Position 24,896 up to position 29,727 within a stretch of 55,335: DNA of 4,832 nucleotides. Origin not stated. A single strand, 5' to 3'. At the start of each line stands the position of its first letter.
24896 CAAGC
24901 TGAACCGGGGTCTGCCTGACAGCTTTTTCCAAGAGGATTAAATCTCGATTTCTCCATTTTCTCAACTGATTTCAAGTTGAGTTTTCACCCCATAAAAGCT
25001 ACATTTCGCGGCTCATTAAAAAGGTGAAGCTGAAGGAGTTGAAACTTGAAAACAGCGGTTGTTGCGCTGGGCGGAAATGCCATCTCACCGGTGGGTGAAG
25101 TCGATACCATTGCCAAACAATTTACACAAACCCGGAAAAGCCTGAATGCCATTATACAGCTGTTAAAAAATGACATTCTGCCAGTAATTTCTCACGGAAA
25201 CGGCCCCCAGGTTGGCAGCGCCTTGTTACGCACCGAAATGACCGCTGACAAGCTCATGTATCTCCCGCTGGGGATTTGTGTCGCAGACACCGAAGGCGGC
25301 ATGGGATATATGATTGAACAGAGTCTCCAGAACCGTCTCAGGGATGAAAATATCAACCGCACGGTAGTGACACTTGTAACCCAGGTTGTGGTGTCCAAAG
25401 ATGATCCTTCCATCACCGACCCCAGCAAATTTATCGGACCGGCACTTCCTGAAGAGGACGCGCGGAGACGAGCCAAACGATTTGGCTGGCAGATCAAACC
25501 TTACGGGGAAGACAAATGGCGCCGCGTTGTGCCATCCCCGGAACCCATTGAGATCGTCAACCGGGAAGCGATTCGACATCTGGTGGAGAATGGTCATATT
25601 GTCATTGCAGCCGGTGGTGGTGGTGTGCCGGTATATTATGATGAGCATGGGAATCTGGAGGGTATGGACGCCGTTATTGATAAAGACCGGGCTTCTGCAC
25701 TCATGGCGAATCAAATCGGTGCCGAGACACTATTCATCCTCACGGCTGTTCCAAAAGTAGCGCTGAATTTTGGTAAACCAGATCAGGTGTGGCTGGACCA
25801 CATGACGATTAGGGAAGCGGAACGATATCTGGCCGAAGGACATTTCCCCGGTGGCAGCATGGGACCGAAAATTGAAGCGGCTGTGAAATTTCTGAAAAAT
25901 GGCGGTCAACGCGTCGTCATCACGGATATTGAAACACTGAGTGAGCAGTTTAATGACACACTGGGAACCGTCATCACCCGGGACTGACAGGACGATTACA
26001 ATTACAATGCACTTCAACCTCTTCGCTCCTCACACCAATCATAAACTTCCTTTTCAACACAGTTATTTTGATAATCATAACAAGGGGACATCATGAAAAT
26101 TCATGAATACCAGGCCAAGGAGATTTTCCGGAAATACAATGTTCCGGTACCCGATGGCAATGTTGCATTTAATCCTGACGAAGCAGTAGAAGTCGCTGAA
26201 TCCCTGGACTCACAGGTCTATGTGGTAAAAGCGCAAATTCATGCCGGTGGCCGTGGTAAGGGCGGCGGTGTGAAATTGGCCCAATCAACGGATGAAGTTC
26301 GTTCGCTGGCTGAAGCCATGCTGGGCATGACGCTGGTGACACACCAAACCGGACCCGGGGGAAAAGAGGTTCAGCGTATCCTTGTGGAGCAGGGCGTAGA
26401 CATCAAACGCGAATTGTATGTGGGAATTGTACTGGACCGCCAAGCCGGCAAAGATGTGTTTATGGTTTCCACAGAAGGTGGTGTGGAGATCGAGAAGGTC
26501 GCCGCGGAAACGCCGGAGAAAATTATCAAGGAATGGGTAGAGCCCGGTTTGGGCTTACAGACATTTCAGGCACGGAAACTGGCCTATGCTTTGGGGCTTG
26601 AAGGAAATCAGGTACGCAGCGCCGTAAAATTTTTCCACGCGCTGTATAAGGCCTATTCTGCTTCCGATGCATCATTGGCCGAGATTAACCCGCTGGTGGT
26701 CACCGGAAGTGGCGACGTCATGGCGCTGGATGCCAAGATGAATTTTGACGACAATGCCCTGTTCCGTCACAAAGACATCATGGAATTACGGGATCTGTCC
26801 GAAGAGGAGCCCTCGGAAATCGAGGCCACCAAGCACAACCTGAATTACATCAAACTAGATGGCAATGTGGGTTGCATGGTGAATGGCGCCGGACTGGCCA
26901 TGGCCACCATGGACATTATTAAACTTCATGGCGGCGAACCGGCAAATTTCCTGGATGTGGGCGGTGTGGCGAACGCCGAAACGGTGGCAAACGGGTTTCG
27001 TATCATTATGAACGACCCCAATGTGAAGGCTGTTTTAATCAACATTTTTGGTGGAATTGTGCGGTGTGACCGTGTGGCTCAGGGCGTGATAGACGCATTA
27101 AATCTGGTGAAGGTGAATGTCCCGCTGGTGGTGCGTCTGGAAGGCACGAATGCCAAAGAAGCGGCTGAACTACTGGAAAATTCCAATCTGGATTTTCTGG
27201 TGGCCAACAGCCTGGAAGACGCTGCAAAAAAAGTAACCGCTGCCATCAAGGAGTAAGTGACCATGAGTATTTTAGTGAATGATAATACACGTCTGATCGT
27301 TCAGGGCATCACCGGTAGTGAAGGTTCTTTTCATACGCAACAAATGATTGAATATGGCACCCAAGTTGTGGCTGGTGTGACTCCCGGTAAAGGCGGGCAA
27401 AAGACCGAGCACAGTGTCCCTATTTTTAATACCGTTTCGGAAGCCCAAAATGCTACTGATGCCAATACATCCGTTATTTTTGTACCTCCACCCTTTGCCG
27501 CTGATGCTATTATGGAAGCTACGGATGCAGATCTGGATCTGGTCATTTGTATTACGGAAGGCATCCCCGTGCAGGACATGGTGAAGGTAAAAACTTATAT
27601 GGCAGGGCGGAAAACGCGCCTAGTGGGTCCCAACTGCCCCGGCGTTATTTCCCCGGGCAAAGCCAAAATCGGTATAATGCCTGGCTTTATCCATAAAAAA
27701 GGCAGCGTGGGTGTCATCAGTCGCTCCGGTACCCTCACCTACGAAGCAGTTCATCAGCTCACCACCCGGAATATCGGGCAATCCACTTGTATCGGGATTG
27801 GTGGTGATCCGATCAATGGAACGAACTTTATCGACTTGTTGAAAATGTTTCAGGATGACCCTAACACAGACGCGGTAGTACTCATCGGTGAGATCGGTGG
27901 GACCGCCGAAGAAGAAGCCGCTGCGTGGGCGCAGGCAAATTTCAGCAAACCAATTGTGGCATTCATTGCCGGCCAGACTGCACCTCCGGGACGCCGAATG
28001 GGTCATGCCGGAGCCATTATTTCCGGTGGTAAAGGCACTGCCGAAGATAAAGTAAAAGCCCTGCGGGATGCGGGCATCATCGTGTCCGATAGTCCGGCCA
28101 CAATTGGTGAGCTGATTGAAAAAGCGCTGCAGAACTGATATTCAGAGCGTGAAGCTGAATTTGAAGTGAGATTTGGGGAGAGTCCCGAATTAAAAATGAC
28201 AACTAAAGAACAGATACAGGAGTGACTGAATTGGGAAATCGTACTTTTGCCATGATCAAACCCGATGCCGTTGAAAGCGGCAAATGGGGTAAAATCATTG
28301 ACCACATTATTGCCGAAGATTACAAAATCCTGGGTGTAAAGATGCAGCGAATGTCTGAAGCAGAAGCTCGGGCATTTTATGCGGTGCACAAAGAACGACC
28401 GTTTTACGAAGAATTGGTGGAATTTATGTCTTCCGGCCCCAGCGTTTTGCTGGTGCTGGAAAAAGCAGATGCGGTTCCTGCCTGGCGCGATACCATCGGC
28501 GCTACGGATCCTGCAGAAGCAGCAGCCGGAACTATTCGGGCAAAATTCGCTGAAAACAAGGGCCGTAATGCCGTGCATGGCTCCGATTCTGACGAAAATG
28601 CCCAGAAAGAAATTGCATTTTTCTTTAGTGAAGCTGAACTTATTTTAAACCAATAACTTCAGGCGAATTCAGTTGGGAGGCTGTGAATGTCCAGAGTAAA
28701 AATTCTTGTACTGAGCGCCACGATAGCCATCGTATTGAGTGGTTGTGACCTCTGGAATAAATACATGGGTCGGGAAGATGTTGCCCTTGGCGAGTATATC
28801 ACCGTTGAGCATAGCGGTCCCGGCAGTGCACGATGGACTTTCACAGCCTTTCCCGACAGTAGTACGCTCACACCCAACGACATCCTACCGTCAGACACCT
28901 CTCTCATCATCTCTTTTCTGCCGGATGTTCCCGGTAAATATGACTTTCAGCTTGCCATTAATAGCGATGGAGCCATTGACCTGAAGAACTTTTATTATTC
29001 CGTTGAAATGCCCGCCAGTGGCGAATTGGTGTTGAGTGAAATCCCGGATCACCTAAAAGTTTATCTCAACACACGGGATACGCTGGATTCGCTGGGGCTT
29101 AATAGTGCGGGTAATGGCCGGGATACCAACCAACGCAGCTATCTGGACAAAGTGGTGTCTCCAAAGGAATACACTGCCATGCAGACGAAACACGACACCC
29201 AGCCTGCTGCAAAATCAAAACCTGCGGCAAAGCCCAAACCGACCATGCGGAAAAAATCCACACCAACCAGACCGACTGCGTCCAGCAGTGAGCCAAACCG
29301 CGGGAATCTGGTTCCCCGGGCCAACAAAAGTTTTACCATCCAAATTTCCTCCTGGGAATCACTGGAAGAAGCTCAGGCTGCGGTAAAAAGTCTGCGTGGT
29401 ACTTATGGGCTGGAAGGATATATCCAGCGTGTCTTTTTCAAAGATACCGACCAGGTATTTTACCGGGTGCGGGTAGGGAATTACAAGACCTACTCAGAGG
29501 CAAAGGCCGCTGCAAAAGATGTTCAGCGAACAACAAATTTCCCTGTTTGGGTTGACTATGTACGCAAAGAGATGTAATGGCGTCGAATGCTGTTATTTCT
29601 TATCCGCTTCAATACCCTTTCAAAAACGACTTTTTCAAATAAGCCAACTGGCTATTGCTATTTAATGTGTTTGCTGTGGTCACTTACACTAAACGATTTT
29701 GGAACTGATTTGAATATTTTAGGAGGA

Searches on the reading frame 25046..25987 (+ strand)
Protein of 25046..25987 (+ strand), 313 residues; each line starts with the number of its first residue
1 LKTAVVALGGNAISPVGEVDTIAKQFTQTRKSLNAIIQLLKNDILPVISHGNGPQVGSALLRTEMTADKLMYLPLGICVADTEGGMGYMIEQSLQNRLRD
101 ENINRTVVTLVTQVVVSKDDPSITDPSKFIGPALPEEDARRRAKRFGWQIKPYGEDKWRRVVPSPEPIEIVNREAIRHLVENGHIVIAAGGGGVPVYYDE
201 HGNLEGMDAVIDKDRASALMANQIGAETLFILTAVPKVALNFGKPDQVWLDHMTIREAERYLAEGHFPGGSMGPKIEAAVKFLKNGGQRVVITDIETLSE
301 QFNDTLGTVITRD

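Call 14: search_protein_families(library=pfam, proteins=[window:25046-25987:+], max_evalue=0.0001)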
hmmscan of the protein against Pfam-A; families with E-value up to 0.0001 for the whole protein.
window:25046-25987:+ (313 aa): 1 family
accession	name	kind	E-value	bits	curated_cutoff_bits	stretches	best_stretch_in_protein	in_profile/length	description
PF00696.33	AA_kinase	-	1.7e-25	90.6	24.9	1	2-294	1-234/234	Amino acid kinase family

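Call 16: search_protein_families(library=ncbifam, proteins=[window:25046-25987:+], max_evalue=0.0001)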
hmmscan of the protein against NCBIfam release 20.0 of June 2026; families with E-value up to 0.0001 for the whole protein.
window:25046-25987:+ (313 aa): 8 families
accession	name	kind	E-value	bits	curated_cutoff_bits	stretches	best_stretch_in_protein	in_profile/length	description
TIGR00746.1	arcC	equivalog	4.9e-103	344.4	358.25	1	2-311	1-308/309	carbamate kinase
NF009007.0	PRK12352.1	subfamily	5.5e-98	327.7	266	1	3-312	4-315/316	carbamate kinase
NF009008.0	PRK12354.1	subfamily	1.1e-90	303.9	361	1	3-312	2-300/308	carbamate kinase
NF006926.0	PRK09411.1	equivalog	1.7e-70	237.6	416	1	1-311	1-296/297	carbamate kinase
TIGR00761.1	argB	equivalog_domain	6.5e-13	48.7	151.3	1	168-292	120-231/231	acetylglutamate kinase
NF010659.0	PRK14058.1-1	equivalog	5.2e-08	32.3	223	1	168-295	135-249/267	[LysW]-aminoadipate kinase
NF010661.0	PRK14058.1-3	equivalog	6.2e-07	28.8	251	1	154-296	123-254/283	acetylglutamate/acetylaminoadipate kinase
NF010662.0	PRK14058.1-4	equivalog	6.3e-05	22.3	194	0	168-311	133-262/264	[LysW]-aminoadipate/[LysW]-glutamate kinase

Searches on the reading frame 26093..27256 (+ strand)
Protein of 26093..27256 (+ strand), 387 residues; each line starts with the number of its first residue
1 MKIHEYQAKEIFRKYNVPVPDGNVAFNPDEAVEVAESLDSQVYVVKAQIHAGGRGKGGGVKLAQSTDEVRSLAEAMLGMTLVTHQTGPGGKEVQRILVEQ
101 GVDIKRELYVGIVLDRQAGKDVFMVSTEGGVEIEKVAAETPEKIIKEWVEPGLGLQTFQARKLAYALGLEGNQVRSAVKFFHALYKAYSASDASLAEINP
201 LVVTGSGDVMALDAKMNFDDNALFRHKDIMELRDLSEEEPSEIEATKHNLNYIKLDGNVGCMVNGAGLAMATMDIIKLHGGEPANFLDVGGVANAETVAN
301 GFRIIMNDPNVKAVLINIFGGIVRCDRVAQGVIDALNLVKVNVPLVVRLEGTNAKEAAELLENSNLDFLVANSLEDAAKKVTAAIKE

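Call 14: search_protein_families(library=pfam, proteins=[window:26093-27256:+], max_evalue=0.0001)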
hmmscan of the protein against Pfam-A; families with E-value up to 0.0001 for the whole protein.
window:26093-27256:+ (387 aa): 5 families
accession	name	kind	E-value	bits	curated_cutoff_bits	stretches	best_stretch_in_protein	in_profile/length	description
PF08442.15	ATP-grasp_2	-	4e-81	271.9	29.5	1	2-203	1-202/202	ATP-grasp domain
PF00549.24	Ligase_CoA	-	5e-32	111.2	24.5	1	262-381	1-127/128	CoA-ligase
PF24948.1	Citrate_synth_N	-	4e-18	66.1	83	1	3-227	5-229/232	ATP-citrate synthase ATP-grasp domain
PF13549.11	ATP-grasp_5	-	4.9e-12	46.1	27.6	1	4-135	11-137/221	ATP-grasp domain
PF01071.24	GARS_A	-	9.9e-05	22.7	27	0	8-100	6-87/194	Phosphoribosylglycinamide synthetase, ATP-grasp (A) domain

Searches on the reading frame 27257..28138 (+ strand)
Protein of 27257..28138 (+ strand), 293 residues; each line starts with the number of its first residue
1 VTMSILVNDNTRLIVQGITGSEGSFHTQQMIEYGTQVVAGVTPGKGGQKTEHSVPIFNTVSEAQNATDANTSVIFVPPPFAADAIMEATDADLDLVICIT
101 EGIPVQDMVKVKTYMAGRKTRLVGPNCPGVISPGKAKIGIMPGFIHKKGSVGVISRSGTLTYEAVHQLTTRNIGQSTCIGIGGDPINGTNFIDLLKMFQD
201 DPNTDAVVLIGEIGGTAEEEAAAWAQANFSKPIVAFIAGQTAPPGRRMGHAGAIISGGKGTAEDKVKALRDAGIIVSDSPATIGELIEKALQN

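Call 14: search_protein_families(library=pfam, proteins=[window:27257-28138:+], max_evalue=0.0001)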
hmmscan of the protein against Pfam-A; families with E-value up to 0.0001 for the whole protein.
window:27257-28138:+ (293 aa): 3 families
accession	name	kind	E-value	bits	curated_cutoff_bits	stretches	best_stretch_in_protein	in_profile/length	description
PF00549.24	Ligase_CoA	-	4.3e-28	98.4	24.5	1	154-274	1-127/128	CoA-ligase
PF02629.25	CoA_binding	-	2.9e-27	95.7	22.3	1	9-102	2-97/97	CoA binding domain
PF13607.11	Succ_CoA_lig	-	1.5e-13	51.1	27.4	1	148-280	1-128/138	Succinyl-CoA ligase like flavodoxin domain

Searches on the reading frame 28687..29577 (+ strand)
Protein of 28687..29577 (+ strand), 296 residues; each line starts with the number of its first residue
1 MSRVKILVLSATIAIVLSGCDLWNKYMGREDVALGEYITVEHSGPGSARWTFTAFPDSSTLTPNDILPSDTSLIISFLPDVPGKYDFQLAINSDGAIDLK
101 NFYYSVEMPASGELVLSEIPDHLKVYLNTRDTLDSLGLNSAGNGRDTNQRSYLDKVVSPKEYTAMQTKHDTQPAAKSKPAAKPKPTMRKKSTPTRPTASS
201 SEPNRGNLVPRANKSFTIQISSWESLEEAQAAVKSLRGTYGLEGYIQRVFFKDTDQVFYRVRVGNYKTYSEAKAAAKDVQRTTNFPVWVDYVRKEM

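Call 16: search_protein_families(library=ncbifam, proteins=[window:28687-29577:+], max_evalue=0.0001)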
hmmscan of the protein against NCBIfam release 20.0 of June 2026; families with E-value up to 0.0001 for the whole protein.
window:28687-29577:+ (296 aa): 0 families

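Call 76: search_protein_families(library=pfam, proteins=[window:28687-29577:+], max_evalue=0.001)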
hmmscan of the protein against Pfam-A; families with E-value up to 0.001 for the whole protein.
window:28687-29577:+ (296 aa): 1 family
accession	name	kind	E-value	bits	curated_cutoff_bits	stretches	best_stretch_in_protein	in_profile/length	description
PF05036.18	SPOR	-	4.5e-11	43.4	21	1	213-280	2-65/76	SPOR domain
